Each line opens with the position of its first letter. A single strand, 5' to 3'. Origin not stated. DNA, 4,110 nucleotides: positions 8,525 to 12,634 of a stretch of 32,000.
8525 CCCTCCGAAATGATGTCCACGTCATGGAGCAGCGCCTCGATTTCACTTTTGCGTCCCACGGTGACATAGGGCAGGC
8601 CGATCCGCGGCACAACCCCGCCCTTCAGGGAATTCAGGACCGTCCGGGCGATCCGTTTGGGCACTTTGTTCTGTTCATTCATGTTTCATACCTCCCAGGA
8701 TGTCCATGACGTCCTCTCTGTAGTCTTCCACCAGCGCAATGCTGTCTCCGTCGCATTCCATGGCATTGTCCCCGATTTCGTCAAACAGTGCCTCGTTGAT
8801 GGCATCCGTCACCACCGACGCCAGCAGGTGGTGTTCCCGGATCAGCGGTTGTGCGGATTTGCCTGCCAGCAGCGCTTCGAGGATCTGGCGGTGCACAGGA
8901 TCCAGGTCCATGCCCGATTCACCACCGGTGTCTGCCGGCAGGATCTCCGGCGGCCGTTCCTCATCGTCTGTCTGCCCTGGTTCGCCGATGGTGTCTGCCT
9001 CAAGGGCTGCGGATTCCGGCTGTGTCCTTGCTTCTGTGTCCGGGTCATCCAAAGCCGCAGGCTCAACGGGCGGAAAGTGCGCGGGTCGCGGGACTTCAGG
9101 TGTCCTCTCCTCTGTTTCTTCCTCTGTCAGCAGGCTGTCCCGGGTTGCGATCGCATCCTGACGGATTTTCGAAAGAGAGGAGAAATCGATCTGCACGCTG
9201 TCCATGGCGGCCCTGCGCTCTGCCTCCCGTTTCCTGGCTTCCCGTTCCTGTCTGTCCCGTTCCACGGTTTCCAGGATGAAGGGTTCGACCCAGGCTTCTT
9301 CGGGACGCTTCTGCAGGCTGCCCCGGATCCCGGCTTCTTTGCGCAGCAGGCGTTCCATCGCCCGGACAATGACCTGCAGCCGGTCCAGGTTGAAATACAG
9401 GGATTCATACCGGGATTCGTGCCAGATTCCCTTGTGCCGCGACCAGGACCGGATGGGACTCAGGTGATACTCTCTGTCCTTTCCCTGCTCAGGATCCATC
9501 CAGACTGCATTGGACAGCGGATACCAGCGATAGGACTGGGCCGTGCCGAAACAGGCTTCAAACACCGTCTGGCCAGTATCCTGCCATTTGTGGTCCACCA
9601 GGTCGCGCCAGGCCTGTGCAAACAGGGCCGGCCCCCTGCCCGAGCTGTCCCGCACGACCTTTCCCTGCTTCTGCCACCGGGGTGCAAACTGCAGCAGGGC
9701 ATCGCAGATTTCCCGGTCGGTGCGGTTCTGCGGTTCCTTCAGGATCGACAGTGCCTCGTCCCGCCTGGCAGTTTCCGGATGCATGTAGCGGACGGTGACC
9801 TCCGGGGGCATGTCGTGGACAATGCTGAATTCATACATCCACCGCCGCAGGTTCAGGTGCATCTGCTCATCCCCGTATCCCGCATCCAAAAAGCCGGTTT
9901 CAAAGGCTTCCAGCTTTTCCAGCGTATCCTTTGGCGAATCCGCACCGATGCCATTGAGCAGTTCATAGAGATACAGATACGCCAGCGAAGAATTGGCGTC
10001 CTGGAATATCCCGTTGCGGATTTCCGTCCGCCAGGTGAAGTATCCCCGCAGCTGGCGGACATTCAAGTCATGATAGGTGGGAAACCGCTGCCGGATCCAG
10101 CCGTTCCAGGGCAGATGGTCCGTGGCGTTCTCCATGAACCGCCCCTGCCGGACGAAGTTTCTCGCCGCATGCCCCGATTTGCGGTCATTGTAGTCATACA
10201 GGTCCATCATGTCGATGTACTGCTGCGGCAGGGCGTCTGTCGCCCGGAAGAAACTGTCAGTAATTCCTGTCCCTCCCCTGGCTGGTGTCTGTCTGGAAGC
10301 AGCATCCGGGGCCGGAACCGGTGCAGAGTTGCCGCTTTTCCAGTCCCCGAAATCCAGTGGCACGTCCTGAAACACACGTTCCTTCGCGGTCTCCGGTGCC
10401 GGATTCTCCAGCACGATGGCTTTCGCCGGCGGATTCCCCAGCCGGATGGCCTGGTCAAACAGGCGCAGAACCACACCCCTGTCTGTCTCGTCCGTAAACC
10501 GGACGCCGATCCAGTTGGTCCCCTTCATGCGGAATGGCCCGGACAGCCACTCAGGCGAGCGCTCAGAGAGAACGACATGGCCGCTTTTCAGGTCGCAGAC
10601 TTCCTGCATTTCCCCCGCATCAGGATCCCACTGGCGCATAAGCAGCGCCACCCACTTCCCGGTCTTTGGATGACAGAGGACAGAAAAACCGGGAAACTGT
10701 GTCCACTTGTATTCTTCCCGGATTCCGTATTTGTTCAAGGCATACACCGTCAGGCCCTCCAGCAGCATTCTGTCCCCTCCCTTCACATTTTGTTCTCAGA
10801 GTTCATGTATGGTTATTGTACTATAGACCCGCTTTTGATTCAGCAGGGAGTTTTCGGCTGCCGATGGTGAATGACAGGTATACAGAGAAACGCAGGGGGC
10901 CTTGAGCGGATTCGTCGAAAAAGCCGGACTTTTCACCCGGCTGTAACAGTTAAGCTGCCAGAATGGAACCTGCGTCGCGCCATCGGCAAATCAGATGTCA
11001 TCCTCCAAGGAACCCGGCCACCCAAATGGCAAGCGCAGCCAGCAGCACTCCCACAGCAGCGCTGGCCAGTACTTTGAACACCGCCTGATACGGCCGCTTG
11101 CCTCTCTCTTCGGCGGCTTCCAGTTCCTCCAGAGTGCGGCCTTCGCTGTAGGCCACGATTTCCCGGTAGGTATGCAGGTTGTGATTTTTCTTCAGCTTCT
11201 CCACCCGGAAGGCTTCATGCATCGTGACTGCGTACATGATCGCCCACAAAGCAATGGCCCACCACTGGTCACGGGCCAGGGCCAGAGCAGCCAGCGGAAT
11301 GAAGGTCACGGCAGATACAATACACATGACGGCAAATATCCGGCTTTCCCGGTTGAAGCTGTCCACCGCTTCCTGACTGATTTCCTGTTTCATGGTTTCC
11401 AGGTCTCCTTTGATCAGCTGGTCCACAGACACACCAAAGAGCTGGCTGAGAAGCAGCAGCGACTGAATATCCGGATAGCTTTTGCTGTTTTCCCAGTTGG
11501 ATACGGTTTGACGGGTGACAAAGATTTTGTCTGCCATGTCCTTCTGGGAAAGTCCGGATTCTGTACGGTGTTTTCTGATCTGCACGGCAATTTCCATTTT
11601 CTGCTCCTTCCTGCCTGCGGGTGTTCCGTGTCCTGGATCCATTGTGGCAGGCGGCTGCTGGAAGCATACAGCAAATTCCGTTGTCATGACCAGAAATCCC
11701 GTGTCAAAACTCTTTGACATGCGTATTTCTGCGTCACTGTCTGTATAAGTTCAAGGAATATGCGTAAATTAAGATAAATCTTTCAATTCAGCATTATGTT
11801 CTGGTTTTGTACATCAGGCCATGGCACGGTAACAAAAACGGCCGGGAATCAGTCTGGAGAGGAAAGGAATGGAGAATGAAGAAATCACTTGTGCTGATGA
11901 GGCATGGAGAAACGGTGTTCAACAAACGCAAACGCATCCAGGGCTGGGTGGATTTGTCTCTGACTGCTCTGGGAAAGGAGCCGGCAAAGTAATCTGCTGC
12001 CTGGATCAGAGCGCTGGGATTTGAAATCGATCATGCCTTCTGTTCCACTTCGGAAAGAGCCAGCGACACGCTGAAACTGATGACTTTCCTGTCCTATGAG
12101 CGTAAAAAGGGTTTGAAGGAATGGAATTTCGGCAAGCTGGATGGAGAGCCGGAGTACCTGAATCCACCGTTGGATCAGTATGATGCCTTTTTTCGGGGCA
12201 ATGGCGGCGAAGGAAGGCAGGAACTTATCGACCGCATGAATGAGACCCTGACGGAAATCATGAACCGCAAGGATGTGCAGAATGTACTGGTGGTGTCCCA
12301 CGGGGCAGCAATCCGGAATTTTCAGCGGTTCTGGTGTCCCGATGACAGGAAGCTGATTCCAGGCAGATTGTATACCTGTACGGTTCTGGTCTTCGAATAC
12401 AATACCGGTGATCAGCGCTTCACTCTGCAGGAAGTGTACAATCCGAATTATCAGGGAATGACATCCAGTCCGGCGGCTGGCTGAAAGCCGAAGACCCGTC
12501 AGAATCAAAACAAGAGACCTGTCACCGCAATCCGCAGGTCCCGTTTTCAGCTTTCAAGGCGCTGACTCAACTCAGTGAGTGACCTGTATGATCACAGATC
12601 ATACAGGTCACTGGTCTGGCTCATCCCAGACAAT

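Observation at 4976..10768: Tightly coupled TerB-N/TerB-C + DUF2791-type ATPase + DExH helicase cassette (Shango-like defence module) in a tRNA-adjacent islet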

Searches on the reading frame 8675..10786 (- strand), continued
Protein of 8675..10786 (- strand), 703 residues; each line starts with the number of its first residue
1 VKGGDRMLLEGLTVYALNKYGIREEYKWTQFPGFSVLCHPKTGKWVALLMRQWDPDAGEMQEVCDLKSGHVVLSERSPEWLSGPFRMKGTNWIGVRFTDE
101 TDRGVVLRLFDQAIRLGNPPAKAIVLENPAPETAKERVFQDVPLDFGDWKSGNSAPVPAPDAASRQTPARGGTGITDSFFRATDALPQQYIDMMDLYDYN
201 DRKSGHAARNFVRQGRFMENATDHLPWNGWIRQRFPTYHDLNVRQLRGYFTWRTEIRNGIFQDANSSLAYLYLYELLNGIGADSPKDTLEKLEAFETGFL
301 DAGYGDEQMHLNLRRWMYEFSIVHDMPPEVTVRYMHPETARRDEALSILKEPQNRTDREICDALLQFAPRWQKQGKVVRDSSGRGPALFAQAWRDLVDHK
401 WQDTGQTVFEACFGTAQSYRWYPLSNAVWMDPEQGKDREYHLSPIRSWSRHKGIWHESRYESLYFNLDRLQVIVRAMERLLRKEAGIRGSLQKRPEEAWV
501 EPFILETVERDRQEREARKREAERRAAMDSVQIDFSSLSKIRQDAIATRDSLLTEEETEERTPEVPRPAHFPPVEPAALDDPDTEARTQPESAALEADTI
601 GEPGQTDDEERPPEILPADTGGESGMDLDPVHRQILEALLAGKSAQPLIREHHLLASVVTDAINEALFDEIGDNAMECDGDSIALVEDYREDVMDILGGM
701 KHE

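Call 51: search_protein_families(library=padloc, alignment_id=A2, max_evalue=1e-10)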
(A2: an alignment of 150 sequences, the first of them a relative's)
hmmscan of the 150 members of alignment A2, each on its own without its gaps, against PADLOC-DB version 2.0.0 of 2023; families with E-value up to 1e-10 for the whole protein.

A. member 1, L020:5717-6442:+ (241 aa): 0 families

B. families by the number of members that match (of 150 scanned): 45 families (the first 25 are shown)
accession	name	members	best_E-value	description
PDLC04135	mad3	6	1.3e-39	mads_3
PDLC04140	mad8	5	1.9e-15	mads_8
PDLC02980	AriA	3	2.5e-15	-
PDLC02842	DpdE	2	6e-146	DpdE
PDLC00633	ZorD1|ZorD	2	1.2e-120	"SWI2/SNF2 helicase, Mrr-like nuclease"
PDLC02845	DpdE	2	4.6e-120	DpdE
PDLC02850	DpdE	2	7.6e-113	DpdE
PDLC02849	DpdE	2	1.5e-112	DpdE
PDLC02851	DpdE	2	1.9e-96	DpdE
PDLC00629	ZorD1|ZorD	2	2.4e-91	"SWI2/SNF2 helicase, Mrr-like nuclease"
PDLC00632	ZorD1|ZorD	2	1e-87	"SWI2/SNF2 helicase, Mrr-like nuclease"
PDLC00631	ZorD1|ZorD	2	7.8e-86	"SWI2/SNF2 helicase, Mrr-like nuclease"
PDLC00634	ZorD1|ZorD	2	5.8e-84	"SWI2/SNF2 helicase, Mrr-like nuclease"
PDLC02848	DpdE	2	1.7e-66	DpdE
PDLC00628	ZorD1|ZorD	2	2.4e-66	"SWI2/SNF2 helicase, Mrr-like nuclease"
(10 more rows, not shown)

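Call 52: search_protein_families(library=pfam, alignment_id=A2, max_evalue=0.00001)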
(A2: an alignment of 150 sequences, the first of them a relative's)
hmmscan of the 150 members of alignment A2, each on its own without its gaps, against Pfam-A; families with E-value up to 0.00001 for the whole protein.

A. member 1, L020:5717-6442:+ (241 aa): 2 families
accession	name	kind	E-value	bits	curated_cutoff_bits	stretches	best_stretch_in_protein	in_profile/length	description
PF00486.34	Trans_reg_C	-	1.2e-30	105.8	26.2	1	160-235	2-77/77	Transcriptional regulatory protein, C terminal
PF00072.30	Response_reg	-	5.1e-29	101.1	30.2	1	13-122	1-110/111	Response regulator receiver domain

B. families by the number of members that match (of 150 scanned): 138 families (the first 25 are shown)
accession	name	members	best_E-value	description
PF00005.33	ABC_tran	6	5.4e-37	ABC transporter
PF02463.25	SMC_N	6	1.1e-15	RecF/RecN/SMC N terminal domain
PF00497.25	SBP_bac_3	4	4.7e-26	Bacterial extracellular solute-binding proteins, family 3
PF13304.12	AAA_21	4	2.4e-16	AAA domain, putative AbiEii toxin, Type IV TA system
PF00486.34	Trans_reg_C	3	1.2e-30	Transcriptional regulatory protein, C terminal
PF00072.30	Response_reg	3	1.5e-29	Response regulator receiver domain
PF02518.31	HATPase_c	3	8.7e-29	Histidine kinase-, DNA gyrase B-, and HSP90-like ATPase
PF01638.23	HxlR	3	1.9e-27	HxlR-like helix-turn-helix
PF00512.31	HisKA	3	1.8e-14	His Kinase A (phospho-acceptor) domain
PF00496.27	SBP_bac_5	2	2e-85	Bacterial extracellular solute-binding proteins, family 5 Middle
PF00176.29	SNF2-rel_dom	2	5.6e-74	SNF2-related domain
PF08455.15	SNF2_assoc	2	2.3e-61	Bacterial SNF2 helicase associated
PF11288.14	DUF3089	2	1.1e-50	Protein of unknown function (DUF3089)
PF00664.28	ABC_membrane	2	2e-49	ABC transporter transmembrane region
PF07228.17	SpoIIE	2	2.8e-46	Stage II sporulation protein E (SpoIIE)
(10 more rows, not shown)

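Call 57: fold_search(model_id=the predicted structure, library=viral)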
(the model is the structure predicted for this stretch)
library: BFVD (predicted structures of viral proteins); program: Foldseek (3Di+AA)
matches with E <= 10: 172; with E <= 0.001: 0
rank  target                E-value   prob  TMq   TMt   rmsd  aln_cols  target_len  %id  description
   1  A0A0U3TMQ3            2.2e-01  0.38  0.08  0.32  13.2       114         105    9  Uncharacterized protein [Arthrobacter phage Sonny]
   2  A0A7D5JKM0            2.5e-01  0.87  0.08  0.49   7.2       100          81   12  (no name in the UniProt tables at hand)
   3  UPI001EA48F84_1       2.5e-01  0.05  0.07  0.05  45.7       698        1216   13  (no name look-up for this kind of identifier)
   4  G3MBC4                2.6e-01  0.92  0.11  0.23   4.8       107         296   11  Gp54 [Bacillus phage G]
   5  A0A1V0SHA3            3.3e-01  0.12  0.10  0.13  18.6       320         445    9  DUF4116 domain-containing protein [Hokovirus HKV1]
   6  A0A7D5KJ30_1          3.5e-01  0.03  0.07  0.05  30.5       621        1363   10  RNA-directed RNA polymerase L [Halophytophthora RNA virus 1]
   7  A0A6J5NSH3            3.8e-01  0.04  0.06  0.07  21.9       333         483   10  Phage-like element PBSX protein, XkdF [uncultured Caudovirales phage]
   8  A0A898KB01            4.9e-01  0.20  0.06  0.22   9.6        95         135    9  (no name in the UniProt tables at hand)
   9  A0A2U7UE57            5.5e-01  0.04  0.08  0.10  31.0       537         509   12  Uncharacterized protein [Pandoravirus macleodensis]
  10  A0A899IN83            5.7e-01  0.04  0.07  0.06  33.3       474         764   12  Portal (Connector) protein [Mycobacterium phage Maco2]
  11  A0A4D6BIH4            6.0e-01  0.47  0.09  0.28   6.6       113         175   11  (no name in the UniProt tables at hand)
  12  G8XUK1                6.0e-01  0.12  0.07  0.13  28.1       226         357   11  Protein A27 [Aotine betaherpesvirus 1]
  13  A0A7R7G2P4            6.0e-01  0.05  0.12  0.12  29.9       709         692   10  (no name in the UniProt tables at hand)
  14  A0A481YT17            7.0e-01  0.51  0.10  0.37   6.3       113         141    9  Uncharacterized protein [Marseillevirus LCMAC101]
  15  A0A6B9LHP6            7.7e-01  0.38  0.08  0.44   7.8       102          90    4  Uncharacterized protein [Flavobacterium phage vB_FspS_filifjonk9-1]
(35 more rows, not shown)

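Call 67: search_protein_families(library=pfam, alignment_id=A1, max_evalue=0.05)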
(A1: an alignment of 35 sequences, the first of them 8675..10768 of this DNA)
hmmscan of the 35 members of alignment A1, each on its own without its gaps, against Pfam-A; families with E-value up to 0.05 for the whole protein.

A. member 1, window:8675-10768:- (697 aa): 2 families
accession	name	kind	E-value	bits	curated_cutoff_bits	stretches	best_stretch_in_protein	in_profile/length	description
PF15615.11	TerB_C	-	1.8e-21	77.3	26.3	1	512-687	4-147/148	TerB-C domain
PF13208.11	TerB_N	-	1.5e-18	67.7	25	1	197-314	26-132/207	TerB N-terminal domain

B. families by the number of members that match (of 35 scanned): 4 families
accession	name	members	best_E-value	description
PF13208.11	TerB_N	35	1.8e-29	TerB N-terminal domain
PF15615.11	TerB_C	35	4.9e-25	TerB-C domain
PF04237.18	YjbR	14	0.00043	YjbR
PF11855.13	DUF3375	1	0.034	Protein of unknown function (DUF3375)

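Call 89: search_dna_similar(query=window:8675-10768:-, collection=plasmids, mode=protein, max_rows=30, max_evalue=0.001)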
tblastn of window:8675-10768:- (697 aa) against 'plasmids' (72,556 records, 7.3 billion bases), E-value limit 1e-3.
Records with a match: 1; places in all: 1; records where one place covers at least 80% of the query: 1.
Best place of each record, by identity: <60% 1.
By first word of the organism name: Clostridium 1.
By predicted mobility (MOB-suite, as given by PLSDB): non-mobilizable 1.
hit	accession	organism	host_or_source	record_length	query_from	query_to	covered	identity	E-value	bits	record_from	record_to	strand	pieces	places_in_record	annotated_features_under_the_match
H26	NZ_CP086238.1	Clostridium estertheticum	single colony,bovine feces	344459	1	695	100%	38.1%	2e-132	439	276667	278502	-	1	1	TerB N-terminal domain-containing protein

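Call 94: search_protein_families(library=pfam, proteins=[P0190, P0199, P0220, P0231, P0254, P0261, P0194, P0159], max_evalue=0.01)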
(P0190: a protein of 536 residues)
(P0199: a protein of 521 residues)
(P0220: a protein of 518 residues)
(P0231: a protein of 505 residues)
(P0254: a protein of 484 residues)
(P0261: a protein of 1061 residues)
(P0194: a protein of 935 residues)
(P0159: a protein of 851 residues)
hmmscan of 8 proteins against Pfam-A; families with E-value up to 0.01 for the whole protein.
P0190 (536 aa): 2 families
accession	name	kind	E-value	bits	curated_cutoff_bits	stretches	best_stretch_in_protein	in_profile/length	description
PF13208.11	TerB_N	-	3e-24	86.3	25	1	47-227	11-172/207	TerB N-terminal domain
PF15615.11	TerB_C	-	9.2e-19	68.6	26.3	1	371-524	3-148/148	TerB-C domain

P0199 (521 aa): 2 families
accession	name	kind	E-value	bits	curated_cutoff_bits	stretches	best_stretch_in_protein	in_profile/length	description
PF13208.11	TerB_N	-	3e-25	89.6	25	1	67-269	22-197/207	TerB N-terminal domain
PF15615.11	TerB_C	-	2.9e-22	79.9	26.3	1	377-511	3-148/148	TerB-C domain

P0220 (518 aa): 2 families
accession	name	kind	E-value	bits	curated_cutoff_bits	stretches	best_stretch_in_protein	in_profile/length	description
PF13208.11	TerB_N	-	4.8e-18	66.1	25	1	6-187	44-205/207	TerB N-terminal domain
PF15615.11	TerB_C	-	4.7e-14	53.3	26.3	2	451-509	85-147/148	TerB-C domain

P0231 (505 aa): 2 families
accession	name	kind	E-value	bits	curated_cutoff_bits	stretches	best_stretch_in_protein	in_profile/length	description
PF13208.11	TerB_N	-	1.6e-26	93.8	25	1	43-241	24-200/207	TerB N-terminal domain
PF15615.11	TerB_C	-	2.1e-18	67.4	26.3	1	354-496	7-147/148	TerB-C domain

P0254 (484 aa): 2 families
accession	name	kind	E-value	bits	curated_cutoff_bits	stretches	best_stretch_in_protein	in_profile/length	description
PF13208.11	TerB_N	-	1.2e-20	74.6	25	1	29-213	16-182/207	TerB N-terminal domain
PF15615.11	TerB_C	-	5.2e-19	69.4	26.3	1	348-474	6-147/148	TerB-C domain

P0261 (1061 aa): 2 families
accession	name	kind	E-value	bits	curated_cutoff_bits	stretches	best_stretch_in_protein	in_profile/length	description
PF13208.11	TerB_N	-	7.1e-21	75.3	25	2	142-282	16-140/207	TerB N-terminal domain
PF15615.11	TerB_C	-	5.5e-15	56.3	26.3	1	913-1036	12-144/148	TerB-C domain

P0194 (935 aa): 2 families
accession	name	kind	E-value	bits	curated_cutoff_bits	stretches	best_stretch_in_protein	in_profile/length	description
PF13208.11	TerB_N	-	7.2e-35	121.1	25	2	169-281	31-132/207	TerB N-terminal domain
PF15615.11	TerB_C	-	9.4e-11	42.6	26.3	1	803-921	8-147/148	TerB-C domain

P0159 (851 aa): 2 families
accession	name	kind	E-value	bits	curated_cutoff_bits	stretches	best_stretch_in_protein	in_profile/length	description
PF13208.11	TerB_N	-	1.8e-21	77.3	25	1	284-466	7-170/207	TerB N-terminal domain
PF15615.11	TerB_C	-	4.4e-16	59.9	26.3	2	747-841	56-148/148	TerB-C domain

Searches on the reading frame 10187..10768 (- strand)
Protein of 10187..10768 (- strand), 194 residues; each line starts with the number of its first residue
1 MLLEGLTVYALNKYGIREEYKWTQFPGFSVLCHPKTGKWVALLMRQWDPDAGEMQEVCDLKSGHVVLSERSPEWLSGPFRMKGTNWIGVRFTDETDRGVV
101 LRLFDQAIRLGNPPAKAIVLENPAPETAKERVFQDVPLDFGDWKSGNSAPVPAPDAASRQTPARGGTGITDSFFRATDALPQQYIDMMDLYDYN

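Call 12: search_protein_families(library=pfam, proteins=[window:10187-10768:-], max_evalue=10)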
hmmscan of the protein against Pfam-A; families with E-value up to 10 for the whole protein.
seq(194 aa): 1 family
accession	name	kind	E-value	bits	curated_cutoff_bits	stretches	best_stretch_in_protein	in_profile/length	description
PF04237.18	YjbR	-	0.019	16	30.1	1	11-108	1-86/88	YjbR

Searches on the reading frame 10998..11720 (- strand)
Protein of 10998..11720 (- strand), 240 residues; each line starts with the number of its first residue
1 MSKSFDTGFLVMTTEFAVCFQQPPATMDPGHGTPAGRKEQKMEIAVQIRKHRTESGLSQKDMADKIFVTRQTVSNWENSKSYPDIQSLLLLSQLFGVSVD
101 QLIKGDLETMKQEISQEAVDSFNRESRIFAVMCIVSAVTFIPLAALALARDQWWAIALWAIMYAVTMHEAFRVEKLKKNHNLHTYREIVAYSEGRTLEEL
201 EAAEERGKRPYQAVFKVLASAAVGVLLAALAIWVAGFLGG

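Call 4: search_protein_families(library=pfam, proteins=[window:10998-11720:-], max_evalue=0.01)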
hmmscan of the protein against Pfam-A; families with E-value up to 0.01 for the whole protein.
window:10998-11720:- (240 aa): 8 families
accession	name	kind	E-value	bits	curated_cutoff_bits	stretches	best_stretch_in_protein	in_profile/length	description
PF01381.28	HTH_3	-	7.5e-14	51.9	23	1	48-102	1-55/55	Helix-turn-helix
PF12844.13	HTH_19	-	1.1e-07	32.1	30.2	1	48-105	4-61/64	Helix-turn-helix domain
PF13560.12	HTH_31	-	6.3e-07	30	27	1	44-101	2-60/64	Helix-turn-helix domain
PF13443.12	HTH_26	-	0.00033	21.3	22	1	49-103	3-58/63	Cro/C1-type HTH DNA-binding domain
PF20619.3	DUF6804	-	0.0015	19.1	27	1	118-164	40-86/91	Family of unknown function (DUF6804)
PF13744.12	HTH_37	-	0.0024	18.1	27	1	35-80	10-55/80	Helix-turn-helix domain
PF13796.11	Sensor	-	0.0035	17.8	28.2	1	132-239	96-151/162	Putative sensor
PF25093.1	DUF7807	-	0.0052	16.9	27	0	126-171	7-50/170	Family of unknown function (DUF7807)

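Call 5: search_protein_families(library=padloc, proteins=[window:10998-11720:-], max_evalue=0.01)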
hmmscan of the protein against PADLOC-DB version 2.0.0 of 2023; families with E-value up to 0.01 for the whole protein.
window:10998-11720:- (240 aa): 14 families
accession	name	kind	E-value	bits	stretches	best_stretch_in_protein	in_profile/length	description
PDLC03954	RmrA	-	2.2e-09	34.7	1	47-109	14-76/380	-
PDLC02926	HTH_VI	-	2.9e-09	35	1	46-119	4-77/92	-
PDLC03951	RmrA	-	1.9e-08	31.7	1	47-108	12-73/400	-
PDLC03945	RmrA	-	3.3e-08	31.1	1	47-119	6-78/394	-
PDLC03947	RmrA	-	5.4e-08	30.1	1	39-113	7-81/383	-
PDLC03952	RmrA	-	7.9e-08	29.5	1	38-111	17-90/395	-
PDLC03944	RmrA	-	1.2e-06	25.9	1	47-97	10-60/384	-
PDLC03949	RmrA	-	3.9e-06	24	1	48-113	7-72/363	-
PDLC03956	RmrA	-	5.8e-05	20.3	1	47-112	15-78/399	-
PDLC03665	Control_protein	-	0.00011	20.4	1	41-103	6-69/77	control protein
PDLC04760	PDC-M64C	-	0.00012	20.4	1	39-81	22-64/93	-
PDLC04775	PDC-M69A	-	0.0006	18.3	1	44-114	8-78/113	-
PDLC03948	RmrA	-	0.00068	16.6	1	49-104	14-69/397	-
PDLC03668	Control_protein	-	0.0039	15.7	1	44-98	9-63/79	control protein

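Call 6: search_protein_families(library=ncbifam, proteins=[window:10998-11720:-], max_evalue=0.01)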
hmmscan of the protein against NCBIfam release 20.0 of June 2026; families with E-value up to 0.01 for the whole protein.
window:10998-11720:- (240 aa): 13 families
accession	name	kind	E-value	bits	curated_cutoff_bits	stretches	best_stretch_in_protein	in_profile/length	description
NF041951.1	phage_RstR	subfamily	1.2e-12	48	80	1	42-127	1-89/108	RstR family transcriptional repressor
TIGR03070.1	couple_hipB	subfamily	6.6e-09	35.6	71.65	1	43-97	2-56/58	type II toxin-antitoxin system Y4mF family antitoxin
NF052239.1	antitox_spr1629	equivalog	5.2e-08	32.4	335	1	47-119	6-78/377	spr1629 family repressor/antitoxin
NF007257.0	PRK09706.1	subfamily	2e-07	30.9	101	1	43-119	5-83/135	transcriptional repressor DicA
TIGR00270.2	TIGR00270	equivalog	7.3e-06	25.9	110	1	46-103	78-135/159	multiprotein bridging factor aMBF1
NF047948.1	male_kill_WMK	equivalog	7.7e-06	25.6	300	1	41-106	3-68/300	WO male-killing family protein Wmk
NF003162.0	PRK04140.1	equivalog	1.1e-05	24.7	263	1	47-104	130-187/317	transcriptional regulator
TIGR03830.1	CxxCG_CxxCG_HTH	subfamily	7e-05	22.6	61.8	1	37-91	59-113/127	type II TA system antitoxin MqsA family protein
NF007408.0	PRK09943.1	equivalog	9.7e-05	22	211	1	43-107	7-71/185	HTH-type transcriptional regulator PuuR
NF047542.1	telomere_Tap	equivalog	0.00019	20.3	600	1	47-87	21-61/695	telomere-associated protein Tap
NF007271.0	PRK09726.1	equivalog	0.00026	20.9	79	1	43-98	12-67/88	type II toxin-antitoxin system antitoxin HipB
NF040522.1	VC1465_fam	subfamily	0.00027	21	70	1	48-81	1-34/111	VC1465 family Xer recombination activation factor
NF006015.0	PRK08154.1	subfamily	0.0068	15.6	204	1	36-107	23-94/314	anaerobic benzoate catabolism transcriptional regulator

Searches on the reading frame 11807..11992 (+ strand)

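Call 19: search_protein_families(library=pfam, proteins=[window:11807-11992:+], max_evalue=0.001)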
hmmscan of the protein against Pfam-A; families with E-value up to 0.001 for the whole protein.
window:11807-11992:+ (61 aa): 1 family
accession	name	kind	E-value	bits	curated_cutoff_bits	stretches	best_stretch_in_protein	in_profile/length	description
PF00300.27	His_Phos_1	-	2e-08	34.6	21.7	1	28-60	1-33/194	Histidine phosphatase superfamily (branch 1)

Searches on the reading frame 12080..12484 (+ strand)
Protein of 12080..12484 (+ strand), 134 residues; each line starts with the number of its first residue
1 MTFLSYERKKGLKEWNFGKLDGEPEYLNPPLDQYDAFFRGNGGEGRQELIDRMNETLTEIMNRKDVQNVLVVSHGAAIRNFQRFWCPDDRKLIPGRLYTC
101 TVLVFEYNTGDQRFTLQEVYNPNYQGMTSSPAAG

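Call 19: search_protein_families(library=pfam, proteins=[window:12080-12484:+], max_evalue=0.001)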
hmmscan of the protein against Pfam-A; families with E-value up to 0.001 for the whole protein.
window:12080-12484:+ (134 aa): 1 family
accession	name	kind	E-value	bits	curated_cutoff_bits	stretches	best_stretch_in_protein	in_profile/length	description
PF00300.27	His_Phos_1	-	9.8e-13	48.6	21.7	1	5-115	70-189/194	Histidine phosphatase superfamily (branch 1)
